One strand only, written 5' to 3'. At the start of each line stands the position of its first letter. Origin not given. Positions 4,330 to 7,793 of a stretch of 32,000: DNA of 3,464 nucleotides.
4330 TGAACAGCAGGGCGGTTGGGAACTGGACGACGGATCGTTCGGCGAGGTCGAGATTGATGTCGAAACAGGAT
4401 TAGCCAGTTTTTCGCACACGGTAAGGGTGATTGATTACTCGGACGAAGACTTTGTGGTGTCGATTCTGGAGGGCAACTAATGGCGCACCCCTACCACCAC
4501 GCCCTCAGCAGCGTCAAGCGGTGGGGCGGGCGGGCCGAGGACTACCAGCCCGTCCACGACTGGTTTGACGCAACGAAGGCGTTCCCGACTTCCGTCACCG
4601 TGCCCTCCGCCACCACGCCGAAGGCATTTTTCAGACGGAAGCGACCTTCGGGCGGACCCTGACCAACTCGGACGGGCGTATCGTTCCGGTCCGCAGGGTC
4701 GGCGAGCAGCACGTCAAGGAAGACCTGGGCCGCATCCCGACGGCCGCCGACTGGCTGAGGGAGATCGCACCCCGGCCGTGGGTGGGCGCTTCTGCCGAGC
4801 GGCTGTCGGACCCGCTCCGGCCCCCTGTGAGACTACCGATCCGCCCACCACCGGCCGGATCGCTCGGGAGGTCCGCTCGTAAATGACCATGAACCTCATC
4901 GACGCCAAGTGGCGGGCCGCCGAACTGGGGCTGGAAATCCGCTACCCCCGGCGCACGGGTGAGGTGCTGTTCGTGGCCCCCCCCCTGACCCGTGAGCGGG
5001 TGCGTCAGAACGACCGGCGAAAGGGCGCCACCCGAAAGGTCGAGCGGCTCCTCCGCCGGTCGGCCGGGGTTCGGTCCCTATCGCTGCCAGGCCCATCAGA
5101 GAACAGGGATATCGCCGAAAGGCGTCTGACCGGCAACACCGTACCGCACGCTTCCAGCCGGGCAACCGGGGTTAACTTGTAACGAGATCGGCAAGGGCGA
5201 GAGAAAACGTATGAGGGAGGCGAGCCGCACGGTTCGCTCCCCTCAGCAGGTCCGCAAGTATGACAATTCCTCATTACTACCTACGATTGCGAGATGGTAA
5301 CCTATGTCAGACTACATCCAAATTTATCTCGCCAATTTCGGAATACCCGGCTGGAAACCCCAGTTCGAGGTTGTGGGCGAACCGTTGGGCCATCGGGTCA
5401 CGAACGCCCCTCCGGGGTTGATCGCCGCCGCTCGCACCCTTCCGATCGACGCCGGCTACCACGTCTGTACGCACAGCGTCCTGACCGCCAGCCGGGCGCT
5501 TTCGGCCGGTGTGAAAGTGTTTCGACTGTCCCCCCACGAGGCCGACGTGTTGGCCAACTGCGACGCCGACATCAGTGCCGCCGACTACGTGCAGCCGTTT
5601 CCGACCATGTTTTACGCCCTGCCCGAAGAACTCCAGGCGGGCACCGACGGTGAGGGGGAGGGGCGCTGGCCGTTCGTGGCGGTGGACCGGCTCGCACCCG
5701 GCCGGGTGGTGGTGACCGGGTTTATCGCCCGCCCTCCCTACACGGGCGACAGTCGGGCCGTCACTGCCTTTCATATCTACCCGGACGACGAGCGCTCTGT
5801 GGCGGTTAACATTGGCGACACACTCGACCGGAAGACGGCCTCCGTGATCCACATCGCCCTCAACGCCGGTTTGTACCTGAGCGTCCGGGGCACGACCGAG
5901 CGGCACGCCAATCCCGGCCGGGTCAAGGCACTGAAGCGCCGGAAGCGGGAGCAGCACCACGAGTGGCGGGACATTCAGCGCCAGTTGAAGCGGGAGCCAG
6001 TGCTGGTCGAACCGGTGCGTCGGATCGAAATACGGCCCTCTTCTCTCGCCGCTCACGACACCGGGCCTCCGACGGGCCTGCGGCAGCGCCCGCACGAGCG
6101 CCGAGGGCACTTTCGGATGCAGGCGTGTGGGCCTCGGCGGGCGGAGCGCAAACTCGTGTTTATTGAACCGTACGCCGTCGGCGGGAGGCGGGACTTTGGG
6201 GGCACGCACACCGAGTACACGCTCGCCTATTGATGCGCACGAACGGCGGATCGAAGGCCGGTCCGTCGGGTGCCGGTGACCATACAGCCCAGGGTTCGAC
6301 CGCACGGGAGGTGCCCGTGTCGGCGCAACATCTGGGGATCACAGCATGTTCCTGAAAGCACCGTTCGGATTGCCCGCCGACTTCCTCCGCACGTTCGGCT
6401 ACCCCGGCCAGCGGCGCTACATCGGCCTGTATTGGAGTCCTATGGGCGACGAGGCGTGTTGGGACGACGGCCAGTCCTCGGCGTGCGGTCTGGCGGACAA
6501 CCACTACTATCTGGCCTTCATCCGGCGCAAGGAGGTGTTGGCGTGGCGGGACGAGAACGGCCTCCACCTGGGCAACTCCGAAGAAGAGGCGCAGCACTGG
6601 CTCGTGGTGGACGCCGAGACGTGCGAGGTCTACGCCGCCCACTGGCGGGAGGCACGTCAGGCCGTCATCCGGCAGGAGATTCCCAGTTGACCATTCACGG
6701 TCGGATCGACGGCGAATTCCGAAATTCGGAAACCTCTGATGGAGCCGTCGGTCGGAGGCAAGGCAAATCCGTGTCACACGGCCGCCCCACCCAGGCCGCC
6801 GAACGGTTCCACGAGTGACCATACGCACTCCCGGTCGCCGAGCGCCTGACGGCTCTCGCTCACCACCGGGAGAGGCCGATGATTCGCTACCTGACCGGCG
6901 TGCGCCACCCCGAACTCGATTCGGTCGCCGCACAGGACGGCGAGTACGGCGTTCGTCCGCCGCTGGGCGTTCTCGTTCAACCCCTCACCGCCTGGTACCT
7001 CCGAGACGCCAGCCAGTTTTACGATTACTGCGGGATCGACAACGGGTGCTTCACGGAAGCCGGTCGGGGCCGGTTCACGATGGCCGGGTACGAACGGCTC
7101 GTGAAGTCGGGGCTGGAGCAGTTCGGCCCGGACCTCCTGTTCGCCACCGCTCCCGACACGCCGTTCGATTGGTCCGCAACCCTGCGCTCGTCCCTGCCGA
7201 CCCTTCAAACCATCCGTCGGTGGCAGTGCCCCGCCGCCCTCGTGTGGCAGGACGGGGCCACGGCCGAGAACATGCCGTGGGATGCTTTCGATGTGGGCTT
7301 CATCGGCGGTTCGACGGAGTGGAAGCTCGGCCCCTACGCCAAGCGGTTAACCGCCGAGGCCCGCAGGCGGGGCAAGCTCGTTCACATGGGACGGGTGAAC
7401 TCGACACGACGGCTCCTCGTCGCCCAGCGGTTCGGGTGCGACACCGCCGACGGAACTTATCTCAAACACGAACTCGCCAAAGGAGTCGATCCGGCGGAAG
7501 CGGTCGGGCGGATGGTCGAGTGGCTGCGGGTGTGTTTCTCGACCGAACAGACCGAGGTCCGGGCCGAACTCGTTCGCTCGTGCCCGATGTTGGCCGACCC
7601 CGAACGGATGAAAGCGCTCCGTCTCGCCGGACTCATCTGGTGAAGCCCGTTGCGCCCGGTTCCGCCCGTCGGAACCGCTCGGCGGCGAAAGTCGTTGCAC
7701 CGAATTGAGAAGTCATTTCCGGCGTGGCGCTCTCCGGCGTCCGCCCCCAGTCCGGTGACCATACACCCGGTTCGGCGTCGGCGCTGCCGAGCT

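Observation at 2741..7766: Oriented 10-13-nt motif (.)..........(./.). repeated six times at a fixed distance upstream of genes on both strands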

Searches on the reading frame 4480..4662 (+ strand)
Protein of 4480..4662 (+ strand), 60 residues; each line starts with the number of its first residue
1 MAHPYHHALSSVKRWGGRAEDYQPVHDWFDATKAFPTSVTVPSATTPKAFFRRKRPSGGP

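Call 56: search_protein_families(library=ncbifam, proteins=[window:4480-4662:+], max_evalue=0.1)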
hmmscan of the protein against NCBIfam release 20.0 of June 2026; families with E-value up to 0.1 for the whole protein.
window:4480-4662:+ (60 aa): 0 families

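Call 57: search_protein_families(library=phrogs, proteins=[window:4480-4662:+], max_evalue=0.01)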
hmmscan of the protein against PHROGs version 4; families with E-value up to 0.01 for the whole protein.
window:4480-4662:+ (60 aa): 2 families
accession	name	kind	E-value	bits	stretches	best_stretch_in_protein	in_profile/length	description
phrog_8143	-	unknown function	2.8e-11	44.5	1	1-35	1-35/130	-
phrog_19073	-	unknown function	0.00021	22.4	1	3-37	2-36/116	-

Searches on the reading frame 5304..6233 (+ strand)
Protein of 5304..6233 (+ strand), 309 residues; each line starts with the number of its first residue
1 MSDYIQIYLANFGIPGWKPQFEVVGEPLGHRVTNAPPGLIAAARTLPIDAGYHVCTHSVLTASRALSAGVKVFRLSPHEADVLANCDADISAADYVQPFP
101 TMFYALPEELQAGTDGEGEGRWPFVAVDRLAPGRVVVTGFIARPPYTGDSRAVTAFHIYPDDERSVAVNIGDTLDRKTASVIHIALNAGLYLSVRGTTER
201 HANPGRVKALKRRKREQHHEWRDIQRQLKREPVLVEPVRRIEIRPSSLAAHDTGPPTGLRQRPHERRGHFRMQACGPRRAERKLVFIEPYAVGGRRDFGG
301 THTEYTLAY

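Call 5: search_protein_families(library=pfam, proteins=[window:5304-6233:+], max_evalue=0.01)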
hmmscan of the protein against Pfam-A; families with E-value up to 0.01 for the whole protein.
window:5304-6233:+ (309 aa): 0 families

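Call 43: search_protein_families(library=pfam, proteins=[window:5304-6233:+], max_evalue=0.1)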
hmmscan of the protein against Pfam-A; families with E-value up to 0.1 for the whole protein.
window:5304-6233:+ (309 aa): 0 families

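Call 56: search_protein_families(library=ncbifam, proteins=[window:5304-6233:+], max_evalue=0.1)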
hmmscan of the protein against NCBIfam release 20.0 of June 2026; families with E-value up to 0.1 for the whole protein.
window:5304-6233:+ (309 aa): 0 families

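Call 57: search_protein_families(library=phrogs, proteins=[window:5304-6233:+], max_evalue=0.01)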
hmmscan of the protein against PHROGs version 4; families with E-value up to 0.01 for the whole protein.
window:5304-6233:+ (309 aa): 1 family
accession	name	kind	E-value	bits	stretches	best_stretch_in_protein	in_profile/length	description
phrog_15934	-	unknown function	1.9e-07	31.9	1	229-293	223-288/305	-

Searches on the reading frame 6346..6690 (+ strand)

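Call 5: search_protein_families(library=pfam, proteins=[window:6346-6690:+], max_evalue=0.01)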
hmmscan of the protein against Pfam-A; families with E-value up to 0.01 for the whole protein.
window:6346-6690:+ (114 aa): 0 families

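Call 43: search_protein_families(library=pfam, proteins=[window:6346-6690:+], max_evalue=0.1)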
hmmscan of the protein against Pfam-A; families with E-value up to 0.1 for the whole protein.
window:6346-6690:+ (114 aa): 0 families

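Call 56: search_protein_families(library=ncbifam, proteins=[window:6346-6690:+], max_evalue=0.1)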
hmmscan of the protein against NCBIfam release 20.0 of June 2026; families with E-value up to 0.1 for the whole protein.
window:6346-6690:+ (114 aa): 1 family
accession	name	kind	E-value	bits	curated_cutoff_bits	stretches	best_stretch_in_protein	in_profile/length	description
NF011294.0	PRK14706.1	equivalog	0.056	11.7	1284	1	50-104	493-546/642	1,4-alpha-glucan branching enzyme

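Call 57: search_protein_families(library=phrogs, proteins=[window:6346-6690:+], max_evalue=0.01)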
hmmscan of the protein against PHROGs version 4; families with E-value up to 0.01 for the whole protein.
window:6346-6690:+ (114 aa): 0 families

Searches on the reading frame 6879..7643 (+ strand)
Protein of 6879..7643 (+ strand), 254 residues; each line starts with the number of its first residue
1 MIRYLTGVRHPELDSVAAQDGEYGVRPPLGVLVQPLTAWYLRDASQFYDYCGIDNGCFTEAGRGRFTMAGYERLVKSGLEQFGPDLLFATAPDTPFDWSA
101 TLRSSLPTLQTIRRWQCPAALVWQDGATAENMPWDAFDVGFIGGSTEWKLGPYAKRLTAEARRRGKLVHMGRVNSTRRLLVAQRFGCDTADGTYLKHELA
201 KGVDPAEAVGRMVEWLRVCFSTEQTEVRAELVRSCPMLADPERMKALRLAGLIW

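Call 5: search_protein_families(library=pfam, proteins=[window:6879-7643:+], max_evalue=0.01)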
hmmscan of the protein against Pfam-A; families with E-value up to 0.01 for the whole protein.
window:6879-7643:+ (254 aa): 0 families

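Call 14: find_homologous_proteins(query=window:6879-7643:+)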
Query window:6879-7643:+ (254 aa): 2526 proteins with E <= 0.001 among 5398 candidates; the best 120 are listed.
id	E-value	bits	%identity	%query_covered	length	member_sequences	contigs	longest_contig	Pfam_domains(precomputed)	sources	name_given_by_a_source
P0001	8.9e-173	591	100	100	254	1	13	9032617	-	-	-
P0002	5.8e-143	493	83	100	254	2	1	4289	-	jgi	jgi:hypothetical protein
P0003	3.7e-130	451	76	100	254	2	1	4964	-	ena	-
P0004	2.1e-129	449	76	100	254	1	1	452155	-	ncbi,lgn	-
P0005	1.0e-126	440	75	100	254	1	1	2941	-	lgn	-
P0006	4.5e-109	382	66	100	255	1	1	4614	-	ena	-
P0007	1.1e-108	381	67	100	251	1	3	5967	-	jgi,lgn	jgi:hypothetical protein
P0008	1.6e-96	341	68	86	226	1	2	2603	-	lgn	-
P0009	3.5e-69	251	57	85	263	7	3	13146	-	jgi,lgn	-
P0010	1.2e-67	246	50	100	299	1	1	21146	-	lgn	-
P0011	5.0e-65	238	54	87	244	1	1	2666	-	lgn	-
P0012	8.4e-64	234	52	85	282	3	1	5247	-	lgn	-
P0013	2.0e-63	232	52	89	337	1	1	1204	-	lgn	-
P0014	3.0e-62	229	54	84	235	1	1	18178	-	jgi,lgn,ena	-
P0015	1.1e-61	227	54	85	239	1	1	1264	-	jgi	jgi:hypothetical protein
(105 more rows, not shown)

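Call 15: find_encoding_contigs(protein=P0004, flank=10000, max_places=2)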
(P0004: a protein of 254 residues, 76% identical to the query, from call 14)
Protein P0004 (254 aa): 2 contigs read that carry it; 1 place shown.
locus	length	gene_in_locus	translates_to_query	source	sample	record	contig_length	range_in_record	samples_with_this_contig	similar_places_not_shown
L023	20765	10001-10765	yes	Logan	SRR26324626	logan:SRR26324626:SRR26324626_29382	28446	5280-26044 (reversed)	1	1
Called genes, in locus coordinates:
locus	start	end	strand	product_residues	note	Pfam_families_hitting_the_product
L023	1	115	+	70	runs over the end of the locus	-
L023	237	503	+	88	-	-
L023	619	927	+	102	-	-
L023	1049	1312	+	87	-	-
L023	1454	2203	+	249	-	-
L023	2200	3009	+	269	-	-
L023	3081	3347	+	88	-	-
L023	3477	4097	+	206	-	PF18974:DUF5710 (weak)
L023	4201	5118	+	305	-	PF01129:ART (weak), PF03496:ADPrib_exo_Tox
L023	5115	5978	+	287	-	-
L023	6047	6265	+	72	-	-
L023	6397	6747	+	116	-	-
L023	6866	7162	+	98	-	-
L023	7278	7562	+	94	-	-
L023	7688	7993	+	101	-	-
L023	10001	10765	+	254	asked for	-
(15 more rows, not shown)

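Call 16: find_encoding_contigs(protein=P0002, flank=10000, max_places=2)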
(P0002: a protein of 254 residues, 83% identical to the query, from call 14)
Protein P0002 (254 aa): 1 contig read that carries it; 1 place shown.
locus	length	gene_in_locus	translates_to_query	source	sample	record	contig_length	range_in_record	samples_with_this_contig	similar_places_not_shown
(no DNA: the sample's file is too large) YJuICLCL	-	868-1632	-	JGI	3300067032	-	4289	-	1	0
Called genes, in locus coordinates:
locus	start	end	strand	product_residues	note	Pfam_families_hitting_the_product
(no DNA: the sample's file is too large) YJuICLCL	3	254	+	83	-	?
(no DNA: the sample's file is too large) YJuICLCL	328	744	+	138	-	-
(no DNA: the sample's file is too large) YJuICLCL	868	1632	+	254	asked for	-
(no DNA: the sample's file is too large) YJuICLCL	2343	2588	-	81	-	-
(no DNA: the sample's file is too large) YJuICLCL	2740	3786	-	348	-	PF01261:AP_endonuc_2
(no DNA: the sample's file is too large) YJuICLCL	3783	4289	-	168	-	?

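Call 17: find_encoding_contigs(protein=P0003, flank=10000, max_places=2)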
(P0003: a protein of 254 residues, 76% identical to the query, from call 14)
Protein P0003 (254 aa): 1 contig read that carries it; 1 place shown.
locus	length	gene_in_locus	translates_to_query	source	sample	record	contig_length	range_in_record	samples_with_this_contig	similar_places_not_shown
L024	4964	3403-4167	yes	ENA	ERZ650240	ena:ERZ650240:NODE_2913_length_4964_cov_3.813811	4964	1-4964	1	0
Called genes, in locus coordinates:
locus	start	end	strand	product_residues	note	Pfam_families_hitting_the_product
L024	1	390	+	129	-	?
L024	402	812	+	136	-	-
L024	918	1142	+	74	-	-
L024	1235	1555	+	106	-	-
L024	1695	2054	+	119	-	-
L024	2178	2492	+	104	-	-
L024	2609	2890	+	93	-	-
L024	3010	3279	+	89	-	-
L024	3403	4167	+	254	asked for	-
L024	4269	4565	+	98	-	-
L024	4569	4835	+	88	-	-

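Call 22: find_related_loci(query=window:6879-7643:+, collection=genome_contigs, flank=10000)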
Query window:6879-7643:+ (254 aa) in genome_contigs; peptide patterns used: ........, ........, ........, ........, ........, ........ (x = any residue, [..] = any of these).
65 stretches matched a pattern, but none encodes a relative of the query by tblastn (E <= 1e-3).

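Call 23: find_related_loci(query=window:6879-7643:+, collection=metagenome_contigs, flank=10000)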
Query window:6879-7643:+ (254 aa) in metagenome_contigs; peptide patterns used: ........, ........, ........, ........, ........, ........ (x = any residue, [..] = any of these).
89 stretches matched a pattern; 1 encode a relative of the query (tblastn E <= 1e-3); 1 distinct loci.
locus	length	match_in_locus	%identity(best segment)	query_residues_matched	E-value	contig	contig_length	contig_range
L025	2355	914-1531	45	4-201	2e-51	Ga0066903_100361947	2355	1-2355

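Call 56: search_protein_families(library=ncbifam, proteins=[window:6879-7643:+], max_evalue=0.1)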
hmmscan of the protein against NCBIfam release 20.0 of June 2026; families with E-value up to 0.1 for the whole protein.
window:6879-7643:+ (254 aa): 0 families

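Call 57: search_protein_families(library=phrogs, proteins=[window:6879-7643:+], max_evalue=0.01)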
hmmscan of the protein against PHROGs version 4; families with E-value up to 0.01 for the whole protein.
window:6879-7643:+ (254 aa): 1 family
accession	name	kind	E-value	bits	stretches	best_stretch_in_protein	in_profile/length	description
phrog_15826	-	unknown function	9.5e-45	153.9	1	46-198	38-185/212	-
